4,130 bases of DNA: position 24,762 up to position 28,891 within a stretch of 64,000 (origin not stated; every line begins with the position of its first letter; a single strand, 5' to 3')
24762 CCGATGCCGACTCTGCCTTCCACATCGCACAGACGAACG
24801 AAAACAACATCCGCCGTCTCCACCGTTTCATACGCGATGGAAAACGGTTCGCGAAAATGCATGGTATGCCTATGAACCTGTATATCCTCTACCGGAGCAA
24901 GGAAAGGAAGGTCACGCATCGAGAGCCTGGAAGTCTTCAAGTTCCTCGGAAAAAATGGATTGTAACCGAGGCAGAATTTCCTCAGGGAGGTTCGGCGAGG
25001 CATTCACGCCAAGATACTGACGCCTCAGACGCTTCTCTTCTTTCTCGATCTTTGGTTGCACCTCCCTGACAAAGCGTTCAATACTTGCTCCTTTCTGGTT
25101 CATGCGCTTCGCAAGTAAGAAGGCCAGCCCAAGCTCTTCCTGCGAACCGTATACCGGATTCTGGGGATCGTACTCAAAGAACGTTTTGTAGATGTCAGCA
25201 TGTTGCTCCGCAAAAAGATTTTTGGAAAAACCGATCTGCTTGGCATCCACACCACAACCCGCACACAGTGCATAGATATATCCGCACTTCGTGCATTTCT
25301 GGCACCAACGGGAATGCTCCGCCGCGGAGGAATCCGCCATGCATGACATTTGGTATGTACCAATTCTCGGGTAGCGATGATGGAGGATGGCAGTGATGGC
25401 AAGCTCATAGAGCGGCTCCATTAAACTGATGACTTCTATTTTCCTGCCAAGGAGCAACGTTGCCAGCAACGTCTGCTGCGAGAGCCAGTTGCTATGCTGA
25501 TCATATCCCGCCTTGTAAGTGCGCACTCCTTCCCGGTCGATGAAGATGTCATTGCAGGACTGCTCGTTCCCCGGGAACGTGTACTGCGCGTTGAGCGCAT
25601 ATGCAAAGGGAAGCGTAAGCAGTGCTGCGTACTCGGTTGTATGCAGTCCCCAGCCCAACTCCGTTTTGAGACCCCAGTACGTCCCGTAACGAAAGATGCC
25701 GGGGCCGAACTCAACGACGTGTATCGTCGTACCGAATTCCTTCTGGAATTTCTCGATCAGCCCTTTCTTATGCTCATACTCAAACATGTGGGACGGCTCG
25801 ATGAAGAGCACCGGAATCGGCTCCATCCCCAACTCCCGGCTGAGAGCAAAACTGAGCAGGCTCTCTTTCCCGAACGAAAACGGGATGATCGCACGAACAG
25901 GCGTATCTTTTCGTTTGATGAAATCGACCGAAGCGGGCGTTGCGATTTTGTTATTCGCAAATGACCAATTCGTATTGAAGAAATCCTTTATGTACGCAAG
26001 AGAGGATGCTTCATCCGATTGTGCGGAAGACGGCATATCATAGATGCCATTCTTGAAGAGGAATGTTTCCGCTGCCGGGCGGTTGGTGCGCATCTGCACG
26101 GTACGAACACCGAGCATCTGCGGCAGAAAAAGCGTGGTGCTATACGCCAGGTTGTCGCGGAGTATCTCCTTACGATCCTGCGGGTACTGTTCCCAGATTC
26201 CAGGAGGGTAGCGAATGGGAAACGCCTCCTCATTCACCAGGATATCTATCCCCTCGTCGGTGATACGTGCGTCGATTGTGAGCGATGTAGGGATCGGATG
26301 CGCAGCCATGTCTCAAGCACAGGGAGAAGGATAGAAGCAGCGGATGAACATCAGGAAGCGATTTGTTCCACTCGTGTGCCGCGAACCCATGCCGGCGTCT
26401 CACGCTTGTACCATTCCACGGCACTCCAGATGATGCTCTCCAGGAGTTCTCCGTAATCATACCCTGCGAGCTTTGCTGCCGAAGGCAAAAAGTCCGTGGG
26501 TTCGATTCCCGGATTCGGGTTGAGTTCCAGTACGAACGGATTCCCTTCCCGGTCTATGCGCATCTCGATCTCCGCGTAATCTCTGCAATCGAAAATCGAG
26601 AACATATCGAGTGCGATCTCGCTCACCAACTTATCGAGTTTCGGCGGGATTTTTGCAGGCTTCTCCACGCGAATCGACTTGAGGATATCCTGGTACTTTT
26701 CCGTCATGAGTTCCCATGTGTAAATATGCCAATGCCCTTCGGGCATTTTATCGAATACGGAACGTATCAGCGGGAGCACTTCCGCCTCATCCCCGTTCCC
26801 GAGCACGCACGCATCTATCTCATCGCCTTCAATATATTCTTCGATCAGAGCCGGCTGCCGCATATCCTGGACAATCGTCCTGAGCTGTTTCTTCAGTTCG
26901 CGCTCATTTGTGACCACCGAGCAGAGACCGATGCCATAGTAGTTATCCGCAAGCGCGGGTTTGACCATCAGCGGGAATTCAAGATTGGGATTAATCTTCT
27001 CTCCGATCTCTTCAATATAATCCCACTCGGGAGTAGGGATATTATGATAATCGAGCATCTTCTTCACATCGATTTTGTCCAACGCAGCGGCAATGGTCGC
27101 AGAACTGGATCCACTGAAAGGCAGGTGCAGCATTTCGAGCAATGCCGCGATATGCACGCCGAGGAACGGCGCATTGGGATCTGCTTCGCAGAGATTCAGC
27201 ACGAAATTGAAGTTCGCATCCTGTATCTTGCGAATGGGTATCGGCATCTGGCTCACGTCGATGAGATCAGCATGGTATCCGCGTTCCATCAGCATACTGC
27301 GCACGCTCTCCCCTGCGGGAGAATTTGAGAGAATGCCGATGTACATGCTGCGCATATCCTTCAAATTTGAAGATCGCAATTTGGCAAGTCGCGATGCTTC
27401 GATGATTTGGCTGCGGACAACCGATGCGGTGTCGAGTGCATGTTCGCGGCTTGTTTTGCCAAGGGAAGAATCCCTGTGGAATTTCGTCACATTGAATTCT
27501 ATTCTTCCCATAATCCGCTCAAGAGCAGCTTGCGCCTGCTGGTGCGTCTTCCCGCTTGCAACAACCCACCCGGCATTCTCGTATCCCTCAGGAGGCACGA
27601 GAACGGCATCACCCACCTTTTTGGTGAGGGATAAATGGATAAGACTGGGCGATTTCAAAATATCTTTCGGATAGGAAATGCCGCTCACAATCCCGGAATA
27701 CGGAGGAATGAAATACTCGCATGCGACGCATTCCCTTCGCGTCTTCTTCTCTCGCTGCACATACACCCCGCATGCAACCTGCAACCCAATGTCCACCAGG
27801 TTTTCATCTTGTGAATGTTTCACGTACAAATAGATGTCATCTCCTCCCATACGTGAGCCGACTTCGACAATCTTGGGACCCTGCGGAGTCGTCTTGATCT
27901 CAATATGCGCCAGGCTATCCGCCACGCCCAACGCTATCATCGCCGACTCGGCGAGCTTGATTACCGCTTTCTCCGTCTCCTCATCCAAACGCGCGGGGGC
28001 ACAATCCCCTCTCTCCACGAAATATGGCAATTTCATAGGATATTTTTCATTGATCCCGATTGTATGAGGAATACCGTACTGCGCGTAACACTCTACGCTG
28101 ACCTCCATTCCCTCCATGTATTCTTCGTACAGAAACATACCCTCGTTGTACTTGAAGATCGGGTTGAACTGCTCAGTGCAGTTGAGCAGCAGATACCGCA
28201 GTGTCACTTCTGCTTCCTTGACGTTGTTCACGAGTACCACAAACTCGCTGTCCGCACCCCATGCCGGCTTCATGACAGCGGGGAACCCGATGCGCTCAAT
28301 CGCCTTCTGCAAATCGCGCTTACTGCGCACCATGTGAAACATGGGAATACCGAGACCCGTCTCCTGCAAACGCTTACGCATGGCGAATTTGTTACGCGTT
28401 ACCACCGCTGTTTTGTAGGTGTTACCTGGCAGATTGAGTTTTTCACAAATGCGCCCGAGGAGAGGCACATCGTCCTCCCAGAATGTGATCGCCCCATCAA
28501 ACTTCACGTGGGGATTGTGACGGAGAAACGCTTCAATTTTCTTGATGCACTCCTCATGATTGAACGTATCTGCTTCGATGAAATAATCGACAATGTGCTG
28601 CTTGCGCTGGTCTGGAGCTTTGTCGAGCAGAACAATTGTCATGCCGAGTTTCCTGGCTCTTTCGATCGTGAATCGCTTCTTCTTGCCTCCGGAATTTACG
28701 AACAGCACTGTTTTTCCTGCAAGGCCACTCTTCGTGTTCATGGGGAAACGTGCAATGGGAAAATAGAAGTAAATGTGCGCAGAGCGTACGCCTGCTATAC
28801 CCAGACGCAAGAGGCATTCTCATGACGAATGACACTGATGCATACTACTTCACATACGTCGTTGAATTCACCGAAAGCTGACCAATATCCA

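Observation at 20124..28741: Translationally coupled six-gene operon rich in ATP-grasp ligases: ribosome-independent peptide/amide biosynthesis of unknown product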

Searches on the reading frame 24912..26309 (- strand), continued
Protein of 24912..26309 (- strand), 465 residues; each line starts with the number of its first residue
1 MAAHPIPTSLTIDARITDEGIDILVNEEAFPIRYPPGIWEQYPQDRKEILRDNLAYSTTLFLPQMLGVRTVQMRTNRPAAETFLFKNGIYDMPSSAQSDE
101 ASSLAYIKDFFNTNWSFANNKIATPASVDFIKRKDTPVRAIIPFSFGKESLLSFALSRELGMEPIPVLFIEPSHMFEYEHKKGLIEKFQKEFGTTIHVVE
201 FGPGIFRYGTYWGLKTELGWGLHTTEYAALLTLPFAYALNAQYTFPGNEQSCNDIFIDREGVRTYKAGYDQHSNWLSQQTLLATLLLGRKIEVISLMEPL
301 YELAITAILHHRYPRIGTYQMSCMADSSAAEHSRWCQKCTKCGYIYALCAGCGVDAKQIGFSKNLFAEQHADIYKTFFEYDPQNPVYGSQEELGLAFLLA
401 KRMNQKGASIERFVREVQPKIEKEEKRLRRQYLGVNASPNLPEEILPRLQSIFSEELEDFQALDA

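Call 79: search_protein_representatives(alignment_id=A1)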
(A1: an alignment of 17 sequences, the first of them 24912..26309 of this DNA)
Query: 17 sequences, 462 profile positions. Proteins with E-value up to 0.001 (for the whole library): 1347; up to 1e-10: 490; up to 1e-30: 178. The best 150 are listed.
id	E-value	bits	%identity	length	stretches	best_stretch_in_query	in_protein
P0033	2.8e-190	649.8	-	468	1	6-457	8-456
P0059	1.8e-170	584.5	-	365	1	3-366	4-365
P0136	7.4e-167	572.6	-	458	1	3-460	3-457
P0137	9.1e-155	532.8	-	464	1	3-458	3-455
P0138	1.2e-145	502.7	-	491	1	6-459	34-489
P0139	4.1e-140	484.5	-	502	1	6-459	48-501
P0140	1.5e-139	482.6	-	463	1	5-458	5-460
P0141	4.4e-137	474.5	-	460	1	8-460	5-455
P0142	7.7e-137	473.7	-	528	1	6-457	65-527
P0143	6.1e-136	470.7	-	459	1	3-461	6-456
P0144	5.6e-135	467.5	-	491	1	4-459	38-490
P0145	1.6e-134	466.0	-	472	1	3-457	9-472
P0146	1.1e-133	463.3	-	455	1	5-461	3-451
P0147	7.5e-133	460.5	-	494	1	4-456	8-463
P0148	5.6e-132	457.6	-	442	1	10-456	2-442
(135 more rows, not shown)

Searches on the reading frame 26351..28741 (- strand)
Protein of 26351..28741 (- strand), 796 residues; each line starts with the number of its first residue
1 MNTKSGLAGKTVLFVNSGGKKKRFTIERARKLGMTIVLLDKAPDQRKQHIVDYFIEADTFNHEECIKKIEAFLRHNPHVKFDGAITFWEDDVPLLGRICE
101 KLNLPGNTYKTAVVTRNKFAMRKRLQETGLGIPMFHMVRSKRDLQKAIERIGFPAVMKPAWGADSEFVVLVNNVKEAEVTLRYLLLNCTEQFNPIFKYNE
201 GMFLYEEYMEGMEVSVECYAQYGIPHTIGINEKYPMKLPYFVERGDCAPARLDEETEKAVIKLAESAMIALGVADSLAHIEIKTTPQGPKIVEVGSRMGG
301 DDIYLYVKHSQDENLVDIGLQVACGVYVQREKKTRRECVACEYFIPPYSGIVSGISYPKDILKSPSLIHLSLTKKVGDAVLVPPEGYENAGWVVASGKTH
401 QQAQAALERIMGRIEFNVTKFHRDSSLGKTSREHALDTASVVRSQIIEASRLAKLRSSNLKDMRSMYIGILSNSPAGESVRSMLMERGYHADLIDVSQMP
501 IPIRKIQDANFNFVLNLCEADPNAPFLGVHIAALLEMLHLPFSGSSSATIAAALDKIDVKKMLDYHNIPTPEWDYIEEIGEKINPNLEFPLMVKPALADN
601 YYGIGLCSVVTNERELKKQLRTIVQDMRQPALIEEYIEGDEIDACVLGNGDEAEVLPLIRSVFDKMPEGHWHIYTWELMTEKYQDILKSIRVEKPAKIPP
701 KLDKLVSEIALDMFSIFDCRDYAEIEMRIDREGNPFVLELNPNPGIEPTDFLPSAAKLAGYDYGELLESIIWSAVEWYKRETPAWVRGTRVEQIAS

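Call 4: search_protein_families(library=pfam, proteins=[window:26351-28741:-], max_evalue=0.01)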
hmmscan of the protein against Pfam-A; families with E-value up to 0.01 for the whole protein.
window:26351-28741:- (796 aa): 10 families
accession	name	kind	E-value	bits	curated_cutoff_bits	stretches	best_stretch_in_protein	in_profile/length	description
PF07478.18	Dala_Dala_lig_C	-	6.6e-31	107.8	24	1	564-771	11-203/204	D-ala D-ala ligase C-terminus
PF13535.11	ATP-grasp_4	-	1.5e-20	73.9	27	1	151-300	1-155/160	ATP-grasp domain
PF02655.19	ATP-grasp_3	-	6.3e-18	65.8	23.2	2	116-300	2-159/160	ATP-grasp domain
PF18603.7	LAL_C2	-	1.6e-12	47.9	29.4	1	343-418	2-77/78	L-amino acid ligase C-terminal domain 2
PF18130.6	ATPgrasp_N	-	1.5e-09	38.7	27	1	27-106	2-81/81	ATP-grasp N-terminal domain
PF08443.16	RimK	-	1e-08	35.5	21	1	115-182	1-70/188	RimK-like ATP-grasp domain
PF01071.24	GARS_A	-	3e-08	34.1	27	0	559-660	6-112/194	Phosphoribosylglycinamide synthetase, ATP-grasp (A) domain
PF02222.28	ATP-grasp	-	3.1e-08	33.9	27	0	562-638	2-77/179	ATP-grasp domain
PF14397.11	ATPgrasp_ST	-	0.00027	20.7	31.4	0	702-750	215-262/278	Sugar-transfer associated ATP-grasp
PF15632.11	ATPgrasp_Ter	-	0.00068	19.8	29.1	0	204-326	6-111/131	ATP-grasp in the biosynthetic pathway with Ter operon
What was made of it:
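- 26351..28741 (-): g1: 796-aa fusion of two ATP-grasp ligases. The N-terminal half (aa ~1-440, bases 27422-28741) is an L-amino-acid ligase. The C-terminal half (aa ~476-775, within bases 26351-27316) is Ddl-like. Pfam hits above cut-off: ATPgrasp_N, ATP-grasp_4, LAL_C2 and Dala_Dala_lig_C (call 4).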

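Call 5: search_protein_families(library=ncbifam, proteins=[window:26351-28741:-], max_evalue=0.01)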
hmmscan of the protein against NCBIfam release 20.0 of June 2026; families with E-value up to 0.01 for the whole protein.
window:26351-28741:- (796 aa): 59 families (the best 25 are shown)
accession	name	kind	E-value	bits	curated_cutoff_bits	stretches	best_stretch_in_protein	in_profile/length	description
NF002378.0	PRK01372.1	subfamily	1.2e-49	168.7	243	2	476-775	26-302/305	D-alanine--D-alanine ligase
NF002563.0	PRK02186.1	subfamily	7.2e-46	156.9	625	2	26-431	20-409/890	argininosuccinate lyase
TIGR01205.1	D_ala_D_alaTIGR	subfamily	7.3e-37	127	245.65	2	531-773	82-316/318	D-alanine--D-alanine ligase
NF011169.0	PRK14571.1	equivalog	4.3e-26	92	404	1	476-775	20-296/300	D-alanyl-alanine synthetase A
NF002528.0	PRK01966.1-4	subfamily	5.1e-25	88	262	1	531-778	117-362/366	D-alanine--D-alanine ligase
NF002527.0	PRK01966.1-3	equivalog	7.2e-24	84.6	310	1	530-774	93-328/332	D-alanine--D-alanine ligase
NF000091.3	D_ala_D_ser_VanG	exception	9.1e-22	77.3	495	1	531-773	111-342/344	D-alanine--D-serine ligase VanG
NF002526.0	PRK01966.1-2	equivalog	2.4e-21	76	449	1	530-779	110-352/362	D-alanine--D-alanine ligase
NF002525.0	PRK01966.1-1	equivalog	1.6e-19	70.1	457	1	533-779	118-355/364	D-alanine--D-alanine ligase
NF005543.0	PRK07206.1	subfamily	5.6e-19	68.1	302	1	58-404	48-398/416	hypothetical protein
NF000206.1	D_ala_D_lac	equivalog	1.3e-18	67.1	550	1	531-774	108-340/342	D-alanine--(R)-lactate ligase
TIGR00768.1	rimK_fam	subfamily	4.7e-17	62.3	143.4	2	115-183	85-153/276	RimK family alpha-L-glutamate ligase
NF053643.1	Ddl_archaea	equivalog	6.7e-17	61.5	500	2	537-653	88-196/367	putative pseudomurein biosynthesis ATP-grasp protein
NF011167.0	PRK14569.1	equivalog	1.2e-16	61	410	1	477-772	24-293/296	D-alanyl-alanine synthetase A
NF053745.1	AAntcapLigBacD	equivalog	1.5e-16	59.9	850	1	93-325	112-355/471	alanine--anticapsin ligase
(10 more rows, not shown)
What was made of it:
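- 26351..28741 (-): All Ddl NCBIfam cut-offs are missed (call 5).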

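Call 6: find_encoding_contigs(protein=window:26351-28741:-, flank=10000, max_places=6)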
Protein window:26351-28741:- (796 aa): 1 contig read that carries it; 1 place shown.
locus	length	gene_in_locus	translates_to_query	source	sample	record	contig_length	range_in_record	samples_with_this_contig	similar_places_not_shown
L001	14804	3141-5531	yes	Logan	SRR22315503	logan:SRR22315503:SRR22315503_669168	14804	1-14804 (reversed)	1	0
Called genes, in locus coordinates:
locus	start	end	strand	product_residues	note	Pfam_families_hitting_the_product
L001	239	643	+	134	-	-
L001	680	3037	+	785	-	PF00395:SLH (weak), PF13948:DUF4215 (weak)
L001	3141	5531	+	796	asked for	PF18130:ATPgrasp_N, PF01071:GARS_A (faint), PF02222:ATP-grasp (faint), PF02655:ATP-grasp_3, PF08443:RimK (faint), PF13535:ATP-grasp_4, PF18603:LAL_C2, PF07478:Dala_Dala_lig_C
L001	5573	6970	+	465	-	PF26298:MurL_epimerase_C (weak)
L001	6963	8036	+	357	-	PF13378:MR_MLE_C, PF07476:MAAL_C (weak)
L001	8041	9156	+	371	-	-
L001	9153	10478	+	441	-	PF02655:ATP-grasp_3 (weak)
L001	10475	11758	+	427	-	PF01168:Ala_racemase_N (weak), PF02784:Orn_Arg_deC_N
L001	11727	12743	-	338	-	-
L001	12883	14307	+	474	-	PF01554:MatE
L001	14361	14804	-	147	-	?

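Call 72: search_protein_families(library=padloc, proteins=[window:26351-28741:-], max_evalue=0.01)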
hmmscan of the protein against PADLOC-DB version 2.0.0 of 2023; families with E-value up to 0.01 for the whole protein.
window:26351-28741:- (796 aa): 0 families

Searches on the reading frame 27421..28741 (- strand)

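Call 47: search_solved_structures(query=window:27421-28741:-, max_evalue=0.000001, show_alignments=1)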
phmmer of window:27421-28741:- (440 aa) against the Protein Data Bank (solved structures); distinct sequences matched with E-value up to 0.000001: 9.
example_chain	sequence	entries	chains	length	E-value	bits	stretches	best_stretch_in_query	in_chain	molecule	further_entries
3vot_A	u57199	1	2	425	2.7e-37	131.5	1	20-405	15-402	L-amino acid ligase, BL00235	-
3wo1_A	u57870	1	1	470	1.9e-14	56.2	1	89-324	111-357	Alanine-anticapsin ligase BacD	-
3wnz_A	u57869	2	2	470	3.5e-14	55.4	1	89-324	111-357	Alanine-anticapsin ligase BacD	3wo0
3vmm_A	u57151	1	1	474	3.6e-14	55.3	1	89-324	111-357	Alanine-anticapsin ligase BacD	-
3orq_A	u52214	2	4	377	1.7e-11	46.5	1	9-181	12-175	N5-Carboxyaminoimidazole ribonucleotide synthetase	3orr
4wd3_A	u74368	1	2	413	3e-09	39.1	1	95-322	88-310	L-amino acid ligase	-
3ax6_A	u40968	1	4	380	5.6e-08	34.9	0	16-182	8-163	Phosphoribosylaminoimidazole carboxylase, ATPase subunit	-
30vh_A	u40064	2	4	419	7.3e-08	34.6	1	95-391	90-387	L-amino acid ligase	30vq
4dim_A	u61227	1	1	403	6.3e-07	31.5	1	58-300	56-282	Phosphoribosylglycinamide synthetase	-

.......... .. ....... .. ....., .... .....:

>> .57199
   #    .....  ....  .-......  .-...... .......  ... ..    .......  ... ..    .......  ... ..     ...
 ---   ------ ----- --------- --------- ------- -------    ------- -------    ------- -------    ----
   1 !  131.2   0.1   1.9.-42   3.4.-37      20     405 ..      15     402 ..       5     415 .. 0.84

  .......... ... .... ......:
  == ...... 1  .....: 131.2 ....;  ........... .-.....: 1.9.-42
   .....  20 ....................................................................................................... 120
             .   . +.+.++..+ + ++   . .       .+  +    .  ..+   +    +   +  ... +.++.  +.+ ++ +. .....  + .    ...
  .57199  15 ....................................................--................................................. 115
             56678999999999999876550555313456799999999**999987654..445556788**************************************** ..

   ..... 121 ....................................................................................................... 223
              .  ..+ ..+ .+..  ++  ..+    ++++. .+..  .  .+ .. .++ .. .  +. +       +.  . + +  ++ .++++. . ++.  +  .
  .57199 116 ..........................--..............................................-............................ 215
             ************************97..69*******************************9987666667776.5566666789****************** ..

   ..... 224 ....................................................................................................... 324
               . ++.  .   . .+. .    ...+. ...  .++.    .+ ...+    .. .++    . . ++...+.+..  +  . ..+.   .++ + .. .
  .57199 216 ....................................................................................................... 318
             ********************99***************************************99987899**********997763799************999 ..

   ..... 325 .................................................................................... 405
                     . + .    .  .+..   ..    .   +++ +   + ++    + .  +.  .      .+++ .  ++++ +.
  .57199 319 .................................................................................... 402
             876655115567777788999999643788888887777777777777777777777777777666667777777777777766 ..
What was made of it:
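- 26351..28741 (-): By PDB sequence search the N half matches LAL BL00235 (3vot, 2.7e-37) and BacD (call 47).
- On L-amino acid ligase (ATP-grasp, LAL type): g1 N-terminal half: 3vot 2.7e-37 and BacD 1.9e-14 (call 47).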
